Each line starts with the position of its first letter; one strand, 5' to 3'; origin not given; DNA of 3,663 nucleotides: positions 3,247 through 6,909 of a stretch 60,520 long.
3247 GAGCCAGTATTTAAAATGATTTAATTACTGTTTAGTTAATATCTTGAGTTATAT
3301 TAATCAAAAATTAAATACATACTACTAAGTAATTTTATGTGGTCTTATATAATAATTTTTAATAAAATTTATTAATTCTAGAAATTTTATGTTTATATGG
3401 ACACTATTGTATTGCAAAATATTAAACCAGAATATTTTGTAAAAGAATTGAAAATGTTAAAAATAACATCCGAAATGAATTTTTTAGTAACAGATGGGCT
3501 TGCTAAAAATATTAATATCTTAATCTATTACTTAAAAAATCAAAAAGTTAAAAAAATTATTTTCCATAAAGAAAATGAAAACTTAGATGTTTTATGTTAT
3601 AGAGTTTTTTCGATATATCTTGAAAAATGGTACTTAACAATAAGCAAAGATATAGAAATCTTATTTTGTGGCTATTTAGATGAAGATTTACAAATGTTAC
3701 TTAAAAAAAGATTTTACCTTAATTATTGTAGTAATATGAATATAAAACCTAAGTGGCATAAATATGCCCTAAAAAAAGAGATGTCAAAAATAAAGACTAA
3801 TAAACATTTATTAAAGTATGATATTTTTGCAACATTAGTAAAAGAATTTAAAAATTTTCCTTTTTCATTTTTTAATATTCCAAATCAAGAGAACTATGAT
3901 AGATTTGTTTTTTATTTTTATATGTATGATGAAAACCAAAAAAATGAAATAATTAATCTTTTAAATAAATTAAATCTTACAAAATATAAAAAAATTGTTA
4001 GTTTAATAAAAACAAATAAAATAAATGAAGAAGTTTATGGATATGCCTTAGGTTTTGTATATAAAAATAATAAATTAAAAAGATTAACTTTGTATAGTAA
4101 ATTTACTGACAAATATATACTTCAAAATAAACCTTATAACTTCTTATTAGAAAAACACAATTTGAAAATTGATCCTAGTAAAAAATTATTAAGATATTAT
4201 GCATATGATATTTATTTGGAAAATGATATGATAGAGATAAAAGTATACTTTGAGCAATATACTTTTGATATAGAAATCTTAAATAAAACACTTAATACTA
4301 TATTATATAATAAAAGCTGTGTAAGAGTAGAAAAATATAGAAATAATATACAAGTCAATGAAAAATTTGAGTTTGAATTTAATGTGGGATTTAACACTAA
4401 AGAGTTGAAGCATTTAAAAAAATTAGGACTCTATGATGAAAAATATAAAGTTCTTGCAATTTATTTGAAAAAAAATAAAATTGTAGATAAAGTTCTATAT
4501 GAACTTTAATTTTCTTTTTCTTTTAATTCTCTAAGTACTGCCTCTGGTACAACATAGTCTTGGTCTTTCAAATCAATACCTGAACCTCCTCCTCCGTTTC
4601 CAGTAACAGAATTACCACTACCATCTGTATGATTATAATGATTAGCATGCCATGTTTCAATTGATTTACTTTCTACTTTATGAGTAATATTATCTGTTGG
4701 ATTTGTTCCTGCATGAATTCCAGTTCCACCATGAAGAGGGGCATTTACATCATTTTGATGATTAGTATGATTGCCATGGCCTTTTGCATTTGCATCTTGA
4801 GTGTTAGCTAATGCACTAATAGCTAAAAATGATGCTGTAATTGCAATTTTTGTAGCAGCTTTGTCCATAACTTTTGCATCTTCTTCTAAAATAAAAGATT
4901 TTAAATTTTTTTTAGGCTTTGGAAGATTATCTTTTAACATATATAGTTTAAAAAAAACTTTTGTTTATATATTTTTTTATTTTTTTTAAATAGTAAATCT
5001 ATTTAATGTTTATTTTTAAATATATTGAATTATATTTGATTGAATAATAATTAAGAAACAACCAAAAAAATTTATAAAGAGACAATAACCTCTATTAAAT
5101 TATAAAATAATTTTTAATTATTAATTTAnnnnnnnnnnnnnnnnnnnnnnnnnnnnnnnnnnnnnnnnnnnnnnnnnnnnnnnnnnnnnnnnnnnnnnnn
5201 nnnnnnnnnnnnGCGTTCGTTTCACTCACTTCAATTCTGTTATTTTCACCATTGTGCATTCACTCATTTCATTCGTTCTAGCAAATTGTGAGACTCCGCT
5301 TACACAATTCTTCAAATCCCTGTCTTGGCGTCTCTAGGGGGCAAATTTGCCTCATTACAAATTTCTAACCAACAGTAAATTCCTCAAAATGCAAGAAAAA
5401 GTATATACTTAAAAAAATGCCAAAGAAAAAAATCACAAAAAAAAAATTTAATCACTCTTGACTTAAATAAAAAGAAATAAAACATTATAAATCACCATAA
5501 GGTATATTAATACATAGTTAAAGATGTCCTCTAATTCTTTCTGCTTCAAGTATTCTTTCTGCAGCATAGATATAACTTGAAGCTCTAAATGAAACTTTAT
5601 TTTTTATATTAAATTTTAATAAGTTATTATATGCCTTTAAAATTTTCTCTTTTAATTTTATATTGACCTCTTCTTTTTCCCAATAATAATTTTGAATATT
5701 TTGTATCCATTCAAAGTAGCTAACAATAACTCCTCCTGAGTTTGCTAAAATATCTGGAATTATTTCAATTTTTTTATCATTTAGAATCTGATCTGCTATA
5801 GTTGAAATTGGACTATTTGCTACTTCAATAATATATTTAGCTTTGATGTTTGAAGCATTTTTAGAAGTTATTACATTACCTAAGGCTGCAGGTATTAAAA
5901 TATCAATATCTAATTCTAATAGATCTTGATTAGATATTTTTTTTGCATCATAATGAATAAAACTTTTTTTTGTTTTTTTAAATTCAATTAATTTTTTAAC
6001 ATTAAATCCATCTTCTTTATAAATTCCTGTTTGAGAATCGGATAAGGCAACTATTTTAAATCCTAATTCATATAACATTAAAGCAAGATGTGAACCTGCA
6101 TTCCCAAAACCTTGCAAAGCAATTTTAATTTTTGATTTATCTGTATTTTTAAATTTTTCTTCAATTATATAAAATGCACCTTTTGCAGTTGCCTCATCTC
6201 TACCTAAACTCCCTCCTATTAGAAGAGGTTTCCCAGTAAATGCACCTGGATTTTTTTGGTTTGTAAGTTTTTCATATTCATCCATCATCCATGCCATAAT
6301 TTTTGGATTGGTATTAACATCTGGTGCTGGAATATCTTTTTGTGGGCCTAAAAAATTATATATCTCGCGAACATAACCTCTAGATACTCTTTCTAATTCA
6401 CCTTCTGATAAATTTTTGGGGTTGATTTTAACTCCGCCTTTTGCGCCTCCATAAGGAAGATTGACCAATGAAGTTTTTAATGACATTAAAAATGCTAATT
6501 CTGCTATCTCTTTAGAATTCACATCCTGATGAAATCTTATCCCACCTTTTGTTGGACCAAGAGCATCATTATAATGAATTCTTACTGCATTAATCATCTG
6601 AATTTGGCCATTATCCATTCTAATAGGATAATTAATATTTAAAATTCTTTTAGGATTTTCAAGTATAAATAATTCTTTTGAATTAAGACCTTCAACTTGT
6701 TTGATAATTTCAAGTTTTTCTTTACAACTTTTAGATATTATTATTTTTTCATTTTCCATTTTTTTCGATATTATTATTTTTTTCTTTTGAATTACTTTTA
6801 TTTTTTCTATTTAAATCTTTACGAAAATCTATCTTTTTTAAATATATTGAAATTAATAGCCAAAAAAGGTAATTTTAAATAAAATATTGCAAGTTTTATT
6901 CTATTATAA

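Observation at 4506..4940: His-Xaa-Asn repeat peptide: candidate precursor of an undescribed archaeal RiPP system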

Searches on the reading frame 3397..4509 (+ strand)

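Call 6: search_protein_families(library=ncbifam, proteins=[window:3397-4509:+], max_evalue=1)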
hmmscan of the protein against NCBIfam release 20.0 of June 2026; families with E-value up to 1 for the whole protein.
window:3397-4509:+ (370 aa): 0 families

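Call 7: search_protein_families(library=pfam, proteins=[window:3397-4509:+], max_evalue=1)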
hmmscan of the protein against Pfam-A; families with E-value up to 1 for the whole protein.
window:3397-4509:+ (370 aa): 1 family
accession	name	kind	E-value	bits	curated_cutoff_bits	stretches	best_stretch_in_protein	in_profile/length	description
PF23041.1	DUF7036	-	0.09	13.8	27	1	124-187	3-64/93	Domain of unknown function (DUF7036)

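Call 45: search_protein_families(library=padloc, proteins=[window:3397-4509:+], max_evalue=0.01)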
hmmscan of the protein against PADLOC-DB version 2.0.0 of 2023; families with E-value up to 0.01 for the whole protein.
window:3397-4509:+ (370 aa): 0 families

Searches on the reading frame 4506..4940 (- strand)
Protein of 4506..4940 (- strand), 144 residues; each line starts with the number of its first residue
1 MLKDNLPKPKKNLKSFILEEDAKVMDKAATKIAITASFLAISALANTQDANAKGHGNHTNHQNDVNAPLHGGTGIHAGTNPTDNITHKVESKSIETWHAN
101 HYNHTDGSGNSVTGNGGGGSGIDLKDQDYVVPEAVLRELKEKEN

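Call 6: search_protein_families(library=ncbifam, proteins=[window:4506-4940:-], max_evalue=1)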
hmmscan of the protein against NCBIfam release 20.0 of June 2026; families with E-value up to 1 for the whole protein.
window:4506-4940:- (144 aa): 1 family
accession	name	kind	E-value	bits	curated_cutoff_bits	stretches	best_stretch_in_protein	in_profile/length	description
NF038309.1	HisXaaSer_A3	equivalog_domain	0.011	15.5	65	1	6-64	2-59/81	His-Xaa-Ser repeat protein HxsA3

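Call 7: search_protein_families(library=pfam, proteins=[window:4506-4940:-], max_evalue=1)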
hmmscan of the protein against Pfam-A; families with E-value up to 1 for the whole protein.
window:4506-4940:- (144 aa): 2 families
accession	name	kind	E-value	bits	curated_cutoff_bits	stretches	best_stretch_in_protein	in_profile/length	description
PF13859.12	BNR_3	-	0.035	13.9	27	1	78-133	84-140/308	BNR repeat-like domain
PF25184.1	YxzE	-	0.35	12.4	40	0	38-120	12-63/65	YxzE-like putative bacteriocin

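Call 11: find_homologous_proteins(query=window:4506-4940:-, max_evalue=0.01)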
Query window:4506-4940:- (144 aa): 12 proteins with E <= 0.01 among 48 candidates.
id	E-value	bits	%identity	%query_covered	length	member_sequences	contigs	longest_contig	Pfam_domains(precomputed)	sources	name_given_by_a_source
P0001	3.6e-89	314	100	100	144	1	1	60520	-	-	-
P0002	9.8e-47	177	73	76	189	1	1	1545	-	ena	-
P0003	2.9e-46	175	63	97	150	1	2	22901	-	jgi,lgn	jgi:hypothetical protein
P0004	4.0e-22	97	47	75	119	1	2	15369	-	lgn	-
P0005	5.9e-22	96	50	76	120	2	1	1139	-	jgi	-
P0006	6.8e-22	96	49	72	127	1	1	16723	-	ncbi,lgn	-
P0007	8.7e-21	93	50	75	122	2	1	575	-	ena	-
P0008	1.1e-20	92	48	74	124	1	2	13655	-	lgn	-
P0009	1.4e-20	92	46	75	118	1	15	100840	-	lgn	-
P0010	1.6e-20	92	40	74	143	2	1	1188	-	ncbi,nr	ncbi:hypothetical protein EOM09_07945 [bacterium]|nr:hypothetical protein [bacterium]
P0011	4.1e-20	90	45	67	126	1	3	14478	-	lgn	-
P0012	2.0e-13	69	44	74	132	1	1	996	-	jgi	jgi:hypothetical protein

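Call 14: find_encoding_contigs(protein=P0009, flank=10000, max_places=3)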
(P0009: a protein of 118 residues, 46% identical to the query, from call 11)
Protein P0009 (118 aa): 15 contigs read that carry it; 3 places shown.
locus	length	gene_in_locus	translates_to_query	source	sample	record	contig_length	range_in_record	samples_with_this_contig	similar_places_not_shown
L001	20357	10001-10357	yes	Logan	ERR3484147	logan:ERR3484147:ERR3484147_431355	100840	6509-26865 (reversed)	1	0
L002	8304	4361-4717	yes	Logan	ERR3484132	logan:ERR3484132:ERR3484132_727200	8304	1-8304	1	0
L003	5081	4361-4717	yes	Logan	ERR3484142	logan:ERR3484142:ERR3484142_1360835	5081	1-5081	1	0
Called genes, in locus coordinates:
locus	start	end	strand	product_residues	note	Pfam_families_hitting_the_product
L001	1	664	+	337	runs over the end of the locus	PF13439:Glyco_transf_4 (weak), PF00534:Glycos_transf_1, PF13692:Glyco_trans_1_4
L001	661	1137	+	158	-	PF01288:HPPK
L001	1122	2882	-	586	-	PF01411:tRNA-synt_2c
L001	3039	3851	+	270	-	PF05552:MS_channel_1st_1, PF21088:MS_channel_1st (weak), PF00924:MS_channel_2nd, PF21082:MS_channel_3rd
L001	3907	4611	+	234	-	PF08534:Redoxin, PF00578:AhpC-TSA, PF13905:Thioredoxin_8 (weak)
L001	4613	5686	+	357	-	PF11376:DUF3179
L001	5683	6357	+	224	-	-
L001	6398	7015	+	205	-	-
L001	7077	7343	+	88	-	PF05239:PRC (weak)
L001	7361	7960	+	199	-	-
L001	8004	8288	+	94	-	-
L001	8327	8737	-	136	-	PF19027:DUF5752 (weak)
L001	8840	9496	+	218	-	PF00121:TIM, PF00218:IGPS (weak), PF05690:ThiG (weak)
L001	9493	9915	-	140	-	-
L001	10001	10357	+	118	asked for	-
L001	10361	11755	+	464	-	PF00795:CN_hydrolase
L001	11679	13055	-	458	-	-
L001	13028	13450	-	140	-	-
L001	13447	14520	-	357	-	PF01694:Rhomboid, PF08551:DUF1751 (weak)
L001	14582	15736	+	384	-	PF03463:eRF1_1, PF18854:baeRF_family10, PF03464:eRF1_2, PF18859:acVLRF1 (weak), PF03465:eRF1_3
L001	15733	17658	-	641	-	PF13328:HD_4, PF01966:HD (weak), PF04607:RelA_SpoT, PF02824:TGS, PF28438:RelA_RIS (weak)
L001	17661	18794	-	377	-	-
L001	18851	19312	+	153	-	PF01252:Peptidase_A8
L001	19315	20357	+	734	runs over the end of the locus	-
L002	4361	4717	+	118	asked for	-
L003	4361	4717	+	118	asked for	-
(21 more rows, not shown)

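Call 15: find_encoding_contigs(protein=P0003, flank=10000, max_places=2)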
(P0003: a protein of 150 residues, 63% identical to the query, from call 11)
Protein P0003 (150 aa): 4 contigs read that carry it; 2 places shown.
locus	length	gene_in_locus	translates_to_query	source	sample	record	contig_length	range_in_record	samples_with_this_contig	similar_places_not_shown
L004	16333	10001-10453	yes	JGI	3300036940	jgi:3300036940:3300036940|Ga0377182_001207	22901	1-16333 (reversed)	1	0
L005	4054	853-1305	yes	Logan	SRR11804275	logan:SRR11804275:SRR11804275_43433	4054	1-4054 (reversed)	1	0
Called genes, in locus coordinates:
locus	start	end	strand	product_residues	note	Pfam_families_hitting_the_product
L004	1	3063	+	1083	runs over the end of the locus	PF00133:tRNA-synt_1, PF09334:tRNA-synt_1g, PF01921:tRNA-synt_1f (weak), PF09334:tRNA-synt_1g (weak), PF08264:Anticodon_1, PF19302:DUF5915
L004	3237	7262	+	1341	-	-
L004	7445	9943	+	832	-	-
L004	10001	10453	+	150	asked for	-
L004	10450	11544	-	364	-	-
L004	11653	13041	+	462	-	-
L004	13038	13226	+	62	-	-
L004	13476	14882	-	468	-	PF03833:PolC_DP2_N, PF24844:PolC_DP2_central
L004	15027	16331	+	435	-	?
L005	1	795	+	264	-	?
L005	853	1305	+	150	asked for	-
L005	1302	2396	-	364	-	-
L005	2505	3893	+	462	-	-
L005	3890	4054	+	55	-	?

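Call 16: search_protein_families(library=ncbifam, alignment_id=A1, max_evalue=1)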
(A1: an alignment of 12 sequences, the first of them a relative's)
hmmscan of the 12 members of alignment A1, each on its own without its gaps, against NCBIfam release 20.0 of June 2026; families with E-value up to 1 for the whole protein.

A. member 1, P0001 (144 aa): 1 family
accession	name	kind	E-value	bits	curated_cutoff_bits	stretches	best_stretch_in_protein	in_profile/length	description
NF038309.1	HisXaaSer_A3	equivalog_domain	0.011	15.5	65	1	6-64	2-59/81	His-Xaa-Ser repeat protein HxsA3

B. families by the number of members that match (of 12 scanned): 4 families
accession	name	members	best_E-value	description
NF038309.1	HisXaaSer_A3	10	5.2e-07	His-Xaa-Ser repeat protein HxsA3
NF007489.0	PRK10083.1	1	0.015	Zn-dependent oxidoreductase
TIGR01118.1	lacA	1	0.044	galactose-6-phosphate isomerase subunit LacA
NF006380.0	PRK08621.1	1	0.057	galactose-6-phosphate isomerase subunit LacA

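Call 41: find_related_loci(query=A1, collection=genome_contigs, flank=6000)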
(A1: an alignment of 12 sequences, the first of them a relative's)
Query A1 (144 aa) in genome_contigs; peptide patterns used: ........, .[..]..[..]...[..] (x = any residue, [..] = any of these).
65 stretches matched a pattern; 6 encode a relative of the query (tblastn E <= 1e-3); 6 distinct loci.
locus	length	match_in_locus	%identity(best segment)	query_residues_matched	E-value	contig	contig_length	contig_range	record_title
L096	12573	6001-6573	73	6-109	2e-25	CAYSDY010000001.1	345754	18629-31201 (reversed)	MAG TPA_asm: uncultured Methanosarcinales archaeon isolate SRP241326_co3_193 genome assembly, contig: NODE_12_length_345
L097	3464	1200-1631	40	1-112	6e-24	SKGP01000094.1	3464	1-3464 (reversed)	MAG: Candidatus Woesearchaeota archaeon isolate CSBr16_154 CSBr16-51987, whole genome shotgun sequence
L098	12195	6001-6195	66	1-65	2e-23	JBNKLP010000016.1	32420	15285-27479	MAG: Candidatus Nanoarchaeia archaeon isolate H1H2.bin.12.permissive NODE_16_length_32420_cov_5.431778, whole genome sho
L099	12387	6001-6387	41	1-129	3e-22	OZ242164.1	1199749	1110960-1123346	MAG: Candidatus Woesearchaeota archaeon isolate 0b7186c0-5103-4a63-b80e-0a611f852809 genome assembly, chromosome: 1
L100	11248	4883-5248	49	6-108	6e-22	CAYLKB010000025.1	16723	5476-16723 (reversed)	MAG TPA_asm: uncultured Methanosarcinales archaeon isolate SRP141376_co5_31 genome assembly, contig: NODE_8413_length_16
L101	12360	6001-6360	42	6-108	6e-18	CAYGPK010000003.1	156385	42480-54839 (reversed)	MAG TPA_asm: uncultured Methanosarcinales archaeon isolate ERP117304_co1_69 genome assembly, contig: NODE_132_length_156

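Call 45: search_protein_families(library=padloc, proteins=[window:4506-4940:-], max_evalue=0.01)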
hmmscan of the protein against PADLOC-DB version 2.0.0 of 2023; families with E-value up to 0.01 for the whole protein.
window:4506-4940:- (144 aa): 0 families

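Call 89: search_protein_families(library=ncbifam, proteins=[L001:10361-11755:+, L001:13447-14520:-, L001:13028-13450:-], max_evalue=0.01)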
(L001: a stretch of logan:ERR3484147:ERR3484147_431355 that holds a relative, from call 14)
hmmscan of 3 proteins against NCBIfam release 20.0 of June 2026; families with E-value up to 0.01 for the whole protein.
L001:10361-11755:+ (464 aa): 1 family
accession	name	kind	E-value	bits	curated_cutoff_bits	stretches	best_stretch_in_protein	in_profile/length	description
TIGR00546.1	lnt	equivalog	3.1e-30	105.6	132.9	2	70-304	21-268/395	apolipoprotein N-acyltransferase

L001:13447-14520:- (357 aa): 8 families
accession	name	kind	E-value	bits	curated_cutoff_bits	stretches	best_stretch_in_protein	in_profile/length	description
TIGR04239.1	rhombo_GlpG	equivalog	1.1e-10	41.6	250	1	104-285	90-267/271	rhomboid family intramembrane serine protease GlpG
NF008155.0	PRK10907.1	equivalog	7.6e-10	38.6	335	1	110-285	96-267/276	rhomboid family intramembrane serine protease GlpG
TIGR02917.1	PEP_TPR_lipo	equivalog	9.4e-05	20.5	312.2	1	23-106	600-683/899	XrtA/PEP-CTERM system TPR-repeat protein PrsT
NF052415.1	T3SS_chap_SctY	equivalog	0.00026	21.5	70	1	23-86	5-68/106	type III secretion apparatus assembly chaperone SctY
TIGR03902.1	rhom_GG_sort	equivalog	0.00099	19.1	84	1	149-229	19-100/154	rhombosortase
NF047481.1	lipo_LIC12587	subfamily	0.0015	18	200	1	21-104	55-142/213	LIC12587 family lipoprotein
NF040959.1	MamA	equivalog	0.002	17.6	200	1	29-88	110-169/204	magnetosome protein MamA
NF010287.0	PRK13727.1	equivalog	0.0068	16.4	105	1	213-256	21-64/82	type-F conjugative transfer system pilin chaperone TraQ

L001:13028-13450:- (140 aa): 0 families

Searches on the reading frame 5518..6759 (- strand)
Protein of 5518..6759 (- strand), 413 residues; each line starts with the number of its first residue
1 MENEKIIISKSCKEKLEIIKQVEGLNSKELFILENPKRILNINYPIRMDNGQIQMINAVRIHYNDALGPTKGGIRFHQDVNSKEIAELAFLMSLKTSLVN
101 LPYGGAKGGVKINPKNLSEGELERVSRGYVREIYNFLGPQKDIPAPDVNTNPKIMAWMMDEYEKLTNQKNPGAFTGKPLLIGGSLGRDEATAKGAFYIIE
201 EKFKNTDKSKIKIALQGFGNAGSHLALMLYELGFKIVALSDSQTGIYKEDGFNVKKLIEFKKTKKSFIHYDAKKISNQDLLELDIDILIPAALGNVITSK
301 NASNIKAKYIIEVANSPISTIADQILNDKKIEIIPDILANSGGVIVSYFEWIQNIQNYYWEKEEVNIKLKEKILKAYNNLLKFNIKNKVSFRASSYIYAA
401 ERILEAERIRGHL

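Call 44: search_protein_families(library=ncbifam, proteins=[window:5518-6759:-], max_evalue=0.01)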
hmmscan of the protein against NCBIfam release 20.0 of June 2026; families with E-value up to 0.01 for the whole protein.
window:5518-6759:- (413 aa): 9 families
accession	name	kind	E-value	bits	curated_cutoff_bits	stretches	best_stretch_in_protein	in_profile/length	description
NF040817.1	GdhA_Arch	equivalog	1.3e-139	466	750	1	15-412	13-416/419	glutamate dehydrogenase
NF041398.1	GluDhGdhB_Halo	equivalog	1.2e-122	409.8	620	1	13-411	8-407/410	glutamate dehydrogenase GdhB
NF006929.0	PRK09414.1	equivalog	4.3e-75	253.4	536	1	33-406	54-438/445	NADP-specific glutamate dehydrogenase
NF010634.0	PRK14031.1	equivalog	4.1e-61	206.8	822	1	35-384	52-413/444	NADP-specific glutamate dehydrogenase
NF010633.0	PRK14030.1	subfamily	1.7e-60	205.4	743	1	32-382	49-412/445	glutamate dehydrogenase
NF035922.1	Trp_DH_ScyB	equivalog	9.7e-23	80.7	600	1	54-409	22-345/346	tryptophan dehydrogenase ScyB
NF004912.0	PRK06270.1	equivalog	2.8e-06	27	373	1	210-304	3-110/343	homoserine dehydrogenase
NF005002.0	PRK06392.1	equivalog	3.6e-06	26.2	296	1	231-291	32-91/329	homoserine dehydrogenase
NF006235.0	PRK08374.1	equivalog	0.0057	15.8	451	1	210-312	2-120/336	homoserine dehydrogenase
